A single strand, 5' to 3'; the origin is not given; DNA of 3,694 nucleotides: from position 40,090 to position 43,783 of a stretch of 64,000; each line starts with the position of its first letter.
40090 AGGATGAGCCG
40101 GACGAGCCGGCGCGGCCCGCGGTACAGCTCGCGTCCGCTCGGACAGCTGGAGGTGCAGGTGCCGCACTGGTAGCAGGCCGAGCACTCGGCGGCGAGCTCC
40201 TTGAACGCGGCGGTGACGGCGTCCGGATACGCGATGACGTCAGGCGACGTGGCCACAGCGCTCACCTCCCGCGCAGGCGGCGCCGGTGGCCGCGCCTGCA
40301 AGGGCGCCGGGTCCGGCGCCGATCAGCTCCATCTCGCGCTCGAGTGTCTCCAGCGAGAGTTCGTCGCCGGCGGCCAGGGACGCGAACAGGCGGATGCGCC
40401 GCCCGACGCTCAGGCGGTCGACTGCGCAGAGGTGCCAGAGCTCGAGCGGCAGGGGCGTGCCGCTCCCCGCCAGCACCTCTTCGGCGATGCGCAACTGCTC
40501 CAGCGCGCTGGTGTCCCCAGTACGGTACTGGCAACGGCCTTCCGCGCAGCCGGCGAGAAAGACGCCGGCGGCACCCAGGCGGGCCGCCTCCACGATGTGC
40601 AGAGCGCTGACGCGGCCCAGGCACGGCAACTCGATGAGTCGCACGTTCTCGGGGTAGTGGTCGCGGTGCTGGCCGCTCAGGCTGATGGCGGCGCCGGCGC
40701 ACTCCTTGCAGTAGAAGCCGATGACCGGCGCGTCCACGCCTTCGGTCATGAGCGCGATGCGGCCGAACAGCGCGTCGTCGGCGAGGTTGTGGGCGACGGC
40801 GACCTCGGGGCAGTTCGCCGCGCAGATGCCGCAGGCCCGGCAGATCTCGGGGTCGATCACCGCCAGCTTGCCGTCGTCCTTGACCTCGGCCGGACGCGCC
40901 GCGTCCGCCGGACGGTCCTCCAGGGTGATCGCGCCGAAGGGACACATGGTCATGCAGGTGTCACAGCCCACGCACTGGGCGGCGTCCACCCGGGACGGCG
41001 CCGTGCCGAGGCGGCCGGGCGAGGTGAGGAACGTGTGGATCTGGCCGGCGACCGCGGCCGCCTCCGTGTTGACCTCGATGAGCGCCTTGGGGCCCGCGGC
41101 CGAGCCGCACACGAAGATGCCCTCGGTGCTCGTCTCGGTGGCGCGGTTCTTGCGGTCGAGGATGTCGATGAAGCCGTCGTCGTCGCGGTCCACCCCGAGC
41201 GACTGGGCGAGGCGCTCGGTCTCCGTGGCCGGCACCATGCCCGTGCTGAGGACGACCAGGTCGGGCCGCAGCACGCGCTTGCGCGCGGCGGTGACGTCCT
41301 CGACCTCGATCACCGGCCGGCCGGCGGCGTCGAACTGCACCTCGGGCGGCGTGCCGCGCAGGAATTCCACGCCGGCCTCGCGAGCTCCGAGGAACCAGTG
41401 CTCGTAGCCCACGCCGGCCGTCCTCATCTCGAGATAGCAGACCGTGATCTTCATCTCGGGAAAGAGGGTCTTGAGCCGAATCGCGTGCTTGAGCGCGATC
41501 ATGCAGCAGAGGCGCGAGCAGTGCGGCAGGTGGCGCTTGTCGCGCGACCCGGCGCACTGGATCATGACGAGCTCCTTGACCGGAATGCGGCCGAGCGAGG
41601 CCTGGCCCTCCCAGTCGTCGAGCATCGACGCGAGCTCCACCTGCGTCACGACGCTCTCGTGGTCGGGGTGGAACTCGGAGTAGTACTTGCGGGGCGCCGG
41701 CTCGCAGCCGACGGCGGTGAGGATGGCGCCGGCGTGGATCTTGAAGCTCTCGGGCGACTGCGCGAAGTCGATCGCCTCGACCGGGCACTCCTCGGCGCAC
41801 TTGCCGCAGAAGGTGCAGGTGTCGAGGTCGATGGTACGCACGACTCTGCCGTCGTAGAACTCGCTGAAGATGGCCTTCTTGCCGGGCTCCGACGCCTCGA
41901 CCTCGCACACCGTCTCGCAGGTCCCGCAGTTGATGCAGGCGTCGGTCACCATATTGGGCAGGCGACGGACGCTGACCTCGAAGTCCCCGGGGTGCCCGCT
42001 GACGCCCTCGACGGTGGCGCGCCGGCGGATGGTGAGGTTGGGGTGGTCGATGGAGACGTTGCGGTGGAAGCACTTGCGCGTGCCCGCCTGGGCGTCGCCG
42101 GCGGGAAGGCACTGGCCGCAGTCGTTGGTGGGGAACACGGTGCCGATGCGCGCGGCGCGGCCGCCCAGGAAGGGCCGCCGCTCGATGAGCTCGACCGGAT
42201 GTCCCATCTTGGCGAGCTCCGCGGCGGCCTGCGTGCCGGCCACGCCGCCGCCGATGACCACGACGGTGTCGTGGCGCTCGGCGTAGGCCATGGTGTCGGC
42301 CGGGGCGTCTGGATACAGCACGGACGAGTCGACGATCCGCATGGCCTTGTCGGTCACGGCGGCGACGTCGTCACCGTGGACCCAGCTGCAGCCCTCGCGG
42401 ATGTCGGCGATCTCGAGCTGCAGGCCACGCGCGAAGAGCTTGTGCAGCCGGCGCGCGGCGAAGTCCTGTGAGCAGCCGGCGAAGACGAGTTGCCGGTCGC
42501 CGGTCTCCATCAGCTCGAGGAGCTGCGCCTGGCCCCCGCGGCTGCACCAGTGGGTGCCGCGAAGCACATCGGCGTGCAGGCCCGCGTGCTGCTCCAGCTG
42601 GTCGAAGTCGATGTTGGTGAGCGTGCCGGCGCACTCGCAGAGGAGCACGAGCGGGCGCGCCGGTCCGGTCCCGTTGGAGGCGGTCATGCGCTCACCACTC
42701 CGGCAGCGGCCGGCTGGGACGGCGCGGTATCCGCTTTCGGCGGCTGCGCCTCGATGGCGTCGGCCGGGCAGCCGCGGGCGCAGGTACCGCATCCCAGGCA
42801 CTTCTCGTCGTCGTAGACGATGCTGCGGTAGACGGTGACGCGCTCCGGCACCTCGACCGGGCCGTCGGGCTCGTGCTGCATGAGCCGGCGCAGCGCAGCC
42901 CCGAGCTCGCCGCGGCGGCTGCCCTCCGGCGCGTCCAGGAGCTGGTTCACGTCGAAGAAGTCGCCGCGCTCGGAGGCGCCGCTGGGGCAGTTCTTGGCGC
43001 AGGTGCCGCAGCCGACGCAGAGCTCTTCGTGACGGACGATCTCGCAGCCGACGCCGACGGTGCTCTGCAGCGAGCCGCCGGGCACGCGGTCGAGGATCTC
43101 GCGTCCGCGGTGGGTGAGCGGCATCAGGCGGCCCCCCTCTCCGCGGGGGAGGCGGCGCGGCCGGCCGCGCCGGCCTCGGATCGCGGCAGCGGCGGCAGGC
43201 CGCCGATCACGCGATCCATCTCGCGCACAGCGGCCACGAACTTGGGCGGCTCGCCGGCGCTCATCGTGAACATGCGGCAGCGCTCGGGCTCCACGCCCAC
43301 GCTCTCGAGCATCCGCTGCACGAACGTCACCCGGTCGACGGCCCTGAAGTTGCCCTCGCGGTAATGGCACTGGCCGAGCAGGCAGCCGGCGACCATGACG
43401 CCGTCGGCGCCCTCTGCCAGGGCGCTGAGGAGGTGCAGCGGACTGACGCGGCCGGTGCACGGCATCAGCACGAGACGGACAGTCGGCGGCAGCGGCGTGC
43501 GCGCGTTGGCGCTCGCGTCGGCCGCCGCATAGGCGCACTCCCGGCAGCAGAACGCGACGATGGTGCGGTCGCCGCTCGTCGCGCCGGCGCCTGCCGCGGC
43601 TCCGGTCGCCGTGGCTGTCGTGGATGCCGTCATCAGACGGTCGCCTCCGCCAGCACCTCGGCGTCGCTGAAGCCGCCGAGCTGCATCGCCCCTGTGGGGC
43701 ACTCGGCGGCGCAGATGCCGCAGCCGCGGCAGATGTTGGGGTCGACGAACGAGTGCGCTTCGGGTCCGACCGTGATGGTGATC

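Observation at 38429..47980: Hdr/Mvh (Flox-like) flavin-based electron-bifurcation-type cluster in a high-GC aerobe-like genome, with a giant HdrA carrying a GltD-like NAD(P)H module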

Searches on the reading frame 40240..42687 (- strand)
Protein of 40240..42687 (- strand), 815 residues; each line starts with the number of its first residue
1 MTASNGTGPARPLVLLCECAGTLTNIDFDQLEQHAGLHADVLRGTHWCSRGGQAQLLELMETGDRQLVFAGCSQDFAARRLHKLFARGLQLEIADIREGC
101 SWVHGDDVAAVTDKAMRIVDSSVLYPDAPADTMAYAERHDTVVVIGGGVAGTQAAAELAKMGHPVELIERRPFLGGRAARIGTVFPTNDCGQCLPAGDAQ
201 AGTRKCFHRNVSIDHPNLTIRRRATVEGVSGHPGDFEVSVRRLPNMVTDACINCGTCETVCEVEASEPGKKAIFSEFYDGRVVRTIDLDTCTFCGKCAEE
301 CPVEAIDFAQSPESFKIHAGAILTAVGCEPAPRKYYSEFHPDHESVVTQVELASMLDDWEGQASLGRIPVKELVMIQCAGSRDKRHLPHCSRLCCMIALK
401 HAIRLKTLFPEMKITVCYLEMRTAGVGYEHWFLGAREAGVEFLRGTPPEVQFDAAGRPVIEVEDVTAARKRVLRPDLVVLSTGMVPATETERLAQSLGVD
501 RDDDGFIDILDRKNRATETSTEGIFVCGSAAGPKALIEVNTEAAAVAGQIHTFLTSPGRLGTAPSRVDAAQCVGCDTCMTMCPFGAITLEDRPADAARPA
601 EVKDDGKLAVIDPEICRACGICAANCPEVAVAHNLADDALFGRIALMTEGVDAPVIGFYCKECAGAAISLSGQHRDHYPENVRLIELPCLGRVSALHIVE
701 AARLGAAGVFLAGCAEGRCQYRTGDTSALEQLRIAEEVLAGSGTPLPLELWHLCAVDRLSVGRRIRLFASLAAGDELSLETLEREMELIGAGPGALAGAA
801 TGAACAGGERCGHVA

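Call 5: search_protein_families(library=pfam, proteins=[window:40243-42687:-], max_evalue=0.001)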
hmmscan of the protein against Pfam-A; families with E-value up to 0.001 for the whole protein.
seq(815 aa): 22 families
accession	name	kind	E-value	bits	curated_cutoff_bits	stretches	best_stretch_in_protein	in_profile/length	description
PF02662.21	FlpD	-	9.7e-23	80.9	22.3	1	655-742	1-88/123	Methyl-viologen-reducing hydrogenase, delta subunit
PF00037.32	Fer4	-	1.8e-17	62.7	21.1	2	285-307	2-24/24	4Fe-4S binding domain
PF12837.12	Fer4_6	-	2e-15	56.3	25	2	566-587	3-24/24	4Fe-4S binding domain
PF13187.11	Fer4_9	-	1.1e-14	54.6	27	2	250-306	1-52/52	4Fe-4S dicluster domain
PF12838.12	Fer4_7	-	1.2e-14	54.9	27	2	251-305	2-52/52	4Fe-4S dicluster domain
PF13237.11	Fer4_10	-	6.5e-14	52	25.5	1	286-307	4-27/53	4Fe-4S dicluster domain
PF14697.11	Fer4_21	-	3.4e-13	50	35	1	248-307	5-58/59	4Fe-4S dicluster domain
PF07992.20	Pyr_redox_2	-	7.1e-13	49.1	26.1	2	436-534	194-278/291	Pyridine nucleotide-disulphide oxidoreductase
PF12797.12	Fer4_2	-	5.7e-10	38.9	24.5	0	610-628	4-22/22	4Fe-4S binding domain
PF13183.11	Fer4_8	-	1.1e-09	39.2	27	2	249-304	3-67/68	4Fe-4S dicluster domain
PF12831.13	FAD_oxidored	-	3e-09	37.1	27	1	142-213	2-70/416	FAD dependent oxidoreductase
PF13534.11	Fer4_17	-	1.1e-08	35.9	22.2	1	571-628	1-58/61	4Fe-4S dicluster domain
PF13450.12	NAD_binding_8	-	1.7e-07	31.8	21.9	1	144-181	1-38/68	NAD(P)-binding Rossmann-like domain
PF13484.11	Fer4_16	-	3.2e-07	31.5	30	0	571-627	1-64/66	4Fe-4S double cluster binding domain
PF01134.28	GIDA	-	2.1e-06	27.5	22.1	1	141-169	1-29/391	Glucose inhibited division protein A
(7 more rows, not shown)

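Call 6: search_protein_families(library=ncbifam, proteins=[window:40243-42687:-], max_evalue=0.00001)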
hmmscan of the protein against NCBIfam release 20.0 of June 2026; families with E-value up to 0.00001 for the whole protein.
seq(815 aa): 64 families (the best 25 are shown)
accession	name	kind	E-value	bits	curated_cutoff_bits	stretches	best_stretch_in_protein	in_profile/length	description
NF040770.1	hetero_SS_HdrA2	exception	1.1e-139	466.9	1100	1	14-743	4-738/777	CoB-CoM heterodisulfide reductase HdrA2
NF041778.1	hetero_SS_HdrA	equivalog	3.4e-110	369.1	1400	1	13-711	9-712/771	ferredoxin:CoB-CoM heterodisulfide reductase subunit HdrA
NF041891.1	hdrA_Methbact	equivalog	6e-105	352.1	1300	1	14-714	5-704/762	ferredoxin:CoB-CoM heterodisulfide reductase subunit HdrA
NF045873.1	F420_non_VhuD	exception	1e-16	61.2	215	1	655-743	4-92/132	F420-non-reducing hydrogenase iron-sulfur subunit VhuD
TIGR04105.1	FeFe_hydrog_B1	subfamily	1.6e-16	60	450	2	565-632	137-206/462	monomeric [FeFe] hydrogenase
TIGR01971.1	NuoI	subfamily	1.8e-16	59.8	113.05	2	247-313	40-105/121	NADH-quinone oxidoreductase, chain I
NF042909.1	FMH_DH_FwdF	exception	2.9e-16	59.5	375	2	247-314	13-80/336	tungsten-dependent formylmethanofuran dehydrogenase subunit FwdF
TIGR02179.1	PorD_KorD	subfamily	6.5e-15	55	60.05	2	567-632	22-73/78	2-oxoacid:acceptor oxidoreductase, delta subunit, pyruvate/2-ketoisovalerate family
NF040864.1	HgcB_ferredoxin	equivalog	3.9e-14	52.3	99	2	246-308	11-63/93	mercury methylation ferredoxin HgcB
NF009410.0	PRK12771.1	subfamily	4.1e-14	52.1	516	1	140-176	139-175/566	NAD(P)-binding protein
TIGR02512.1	FeFe_hydrog_A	subfamily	4.1e-13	49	405.95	2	249-311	7-72/375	[FeFe] hydrogenase, group A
NF058577.1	FdxA_fam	equivalog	1.3e-12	47.7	65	1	246-305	4-52/52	4Fe-4S ferredoxin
NF004540.0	PRK05888.2-1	equivalog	2.2e-11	43.5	215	1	241-309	36-106/139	NADH-quinone oxidoreductase subunit NuoI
NF007202.0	PRK09623.1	equivalog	2.9e-11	43.6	166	0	243-309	45-101/105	3-methyl-2-oxobutanoate dehydrogenase subunit delta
NF040612.1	F420_dehyd_FpoI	exception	3.3e-11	43.1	180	1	241-307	34-100/135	F420H2 dehydrogenase subunit FpoI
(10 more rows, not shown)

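Call 65: find_encoding_contigs(protein=window:40240-42687:-, flank=3000, max_places=3)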
Protein window:40240-42687:- (815 aa): no gene with exactly this product is on record in the collection.

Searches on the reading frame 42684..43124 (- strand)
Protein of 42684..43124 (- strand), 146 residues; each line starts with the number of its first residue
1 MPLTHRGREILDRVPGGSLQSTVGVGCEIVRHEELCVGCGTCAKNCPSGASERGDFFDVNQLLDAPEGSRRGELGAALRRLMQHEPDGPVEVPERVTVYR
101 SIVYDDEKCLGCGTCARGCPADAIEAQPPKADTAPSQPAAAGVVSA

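Call 5: search_protein_families(library=pfam, proteins=[window:42687-43124:-], max_evalue=0.001)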
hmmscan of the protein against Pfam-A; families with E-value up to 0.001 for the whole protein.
seq(146 aa): 14 families
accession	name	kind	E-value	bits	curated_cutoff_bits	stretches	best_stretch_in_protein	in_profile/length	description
PF00037.32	Fer4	-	1.5e-14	53.6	21.1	2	102-125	1-24/24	4Fe-4S binding domain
PF12837.12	Fer4_6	-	4.3e-13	49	25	2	102-124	2-24/24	4Fe-4S binding domain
PF13237.11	Fer4_10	-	1e-12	48.2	25.5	2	102-127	2-29/53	4Fe-4S dicluster domain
PF12797.12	Fer4_2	-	8.9e-11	41.4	24.5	2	102-121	3-22/22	4Fe-4S binding domain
PF13187.11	Fer4_9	-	1.2e-10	41.6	27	2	100-124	34-52/52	4Fe-4S dicluster domain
PF12838.12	Fer4_7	-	3.8e-10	40.5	27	1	36-123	2-52/52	4Fe-4S dicluster domain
PF13484.11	Fer4_16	-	8.8e-08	33.3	30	0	36-54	2-20/66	4Fe-4S double cluster binding domain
PF14697.11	Fer4_21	-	1.7e-07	31.7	35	1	104-125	36-58/59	4Fe-4S dicluster domain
PF25160.1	LdpA_Fe-S-bd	-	3.1e-07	30.5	27.6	1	106-127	25-46/49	LdpA Fe-S cluster-binding domain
PF13183.11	Fer4_8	-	1.7e-06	28.9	27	1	35-122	4-67/68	4Fe-4S dicluster domain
PF12800.12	Fer4_4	-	4.8e-06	26.9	24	0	107-121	2-16/17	4Fe-4S binding domain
PF12798.12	Fer4_3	-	3.6e-05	24.7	27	0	36-50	1-15/15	4Fe-4S binding domain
PF13534.11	Fer4_17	-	0.00019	22.3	22.2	0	108-122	45-59/61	4Fe-4S dicluster domain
PF17179.9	Fer4_22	-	0.00073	20.8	27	0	104-121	76-93/95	4Fe-4S dicluster domain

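Call 6: search_protein_families(library=ncbifam, proteins=[window:42687-43124:-], max_evalue=0.00001)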
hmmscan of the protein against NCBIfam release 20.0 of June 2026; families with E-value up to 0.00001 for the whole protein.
seq(146 aa): 45 families (the best 25 are shown)
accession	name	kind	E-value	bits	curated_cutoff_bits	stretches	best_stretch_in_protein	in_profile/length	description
NF042909.1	FMH_DH_FwdF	exception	3.1e-10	39.7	375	1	99-129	7-37/336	tungsten-dependent formylmethanofuran dehydrogenase subunit FwdF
NF058577.1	FdxA_fam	equivalog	3.2e-10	40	65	0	107-125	7-25/52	4Fe-4S ferredoxin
NF010590.0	PRK13984.1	equivalog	4.1e-10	38.4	946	0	99-125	41-68/611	putative oxidoreductase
NF006221.0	PRK08348.1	subfamily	1.3e-09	37.9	124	1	88-128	27-65/136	NADH-plastoquinone oxidoreductase subunit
NF043069.1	T4HPD_activ_SAM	equivalog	1.4e-09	37.8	425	0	93-129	37-73/299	trans-4-hydroxy-L-proline dehydratase activase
NF040864.1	HgcB_ferredoxin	equivalog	4.6e-09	36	99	0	100-128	37-65/93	mercury methylation ferredoxin HgcB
TIGR03294.1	FrhG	equivalog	1e-08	35.2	245.5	0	24-50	161-190/228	coenzyme F420 hydrogenase subunit gamma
NF004914.0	PRK06273.1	equivalog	1.6e-08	34.5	163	0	103-128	47-72/167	ferredoxin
NF040684.1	PorD_Arch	equivalog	2.1e-08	34.1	120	0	102-127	57-82/85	pyruvate synthase subunit PorD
NF004541.0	PRK05888.2-2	equivalog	2.3e-08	34.1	217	0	99-127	52-81/168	NADH-quinone oxidoreductase subunit NuoI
TIGR01971.1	NuoI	subfamily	4e-08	32.9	113.05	0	86-132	19-67/121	NADH-quinone oxidoreductase, chain I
TIGR01944.1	rnfB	subfamily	4.2e-08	33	68.7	0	97-125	103-131/190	RnfABCDGE type electron transport complex subunit B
TIGR02912.1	sulfite_red_C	equivalog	4.7e-08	32.4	324.1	0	28-54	195-221/314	sulfite reductase subunit C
TIGR02951.1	DMSO_dmsB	equivalog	6.5e-08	32.8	214.1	0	102-127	90-115/161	DMSO/selenate family reductase complex B subunit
NF038196.1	ferrodoxin_EFR1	subfamily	6.8e-08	32.8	75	0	102-127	179-204/242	EFR1 family ferrodoxin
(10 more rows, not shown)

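Call 68: find_encoding_contigs(protein=window:42684-43124:-, flank=10000, max_places=6)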
Protein window:42684-43124:- (146 aa): no gene with exactly this product is on record in the collection.

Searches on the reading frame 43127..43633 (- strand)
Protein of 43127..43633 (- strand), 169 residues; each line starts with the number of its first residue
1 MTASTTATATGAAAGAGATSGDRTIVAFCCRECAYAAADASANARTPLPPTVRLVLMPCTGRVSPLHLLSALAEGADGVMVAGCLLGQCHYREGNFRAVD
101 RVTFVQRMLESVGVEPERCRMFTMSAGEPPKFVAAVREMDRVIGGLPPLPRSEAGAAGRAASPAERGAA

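Call 5: search_protein_families(library=pfam, proteins=[window:43127-43633:-], max_evalue=0.001)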
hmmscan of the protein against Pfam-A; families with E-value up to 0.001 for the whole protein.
seq(169 aa): 1 family
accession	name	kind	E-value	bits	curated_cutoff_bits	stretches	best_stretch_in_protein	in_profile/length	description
PF02662.21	FlpD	-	3e-42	144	22.3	1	25-143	1-119/123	Methyl-viologen-reducing hydrogenase, delta subunit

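Call 6: search_protein_families(library=ncbifam, proteins=[window:43127-43633:-], max_evalue=0.00001)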
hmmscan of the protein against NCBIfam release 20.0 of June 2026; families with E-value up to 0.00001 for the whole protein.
seq(169 aa): 3 families
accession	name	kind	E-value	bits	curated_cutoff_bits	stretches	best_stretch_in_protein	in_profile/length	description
NF045873.1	F420_non_VhuD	exception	9.8e-37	126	215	1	23-150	2-129/132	F420-non-reducing hydrogenase iron-sulfur subunit VhuD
NF040770.1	hetero_SS_HdrA2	exception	1.6e-33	115.8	1100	1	21-143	646-768/777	CoB-CoM heterodisulfide reductase HdrA2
NF041891.1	hdrA_Methbact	equivalog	1.8e-08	33.1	1300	1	20-123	641-738/762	ferredoxin:CoB-CoM heterodisulfide reductase subunit HdrA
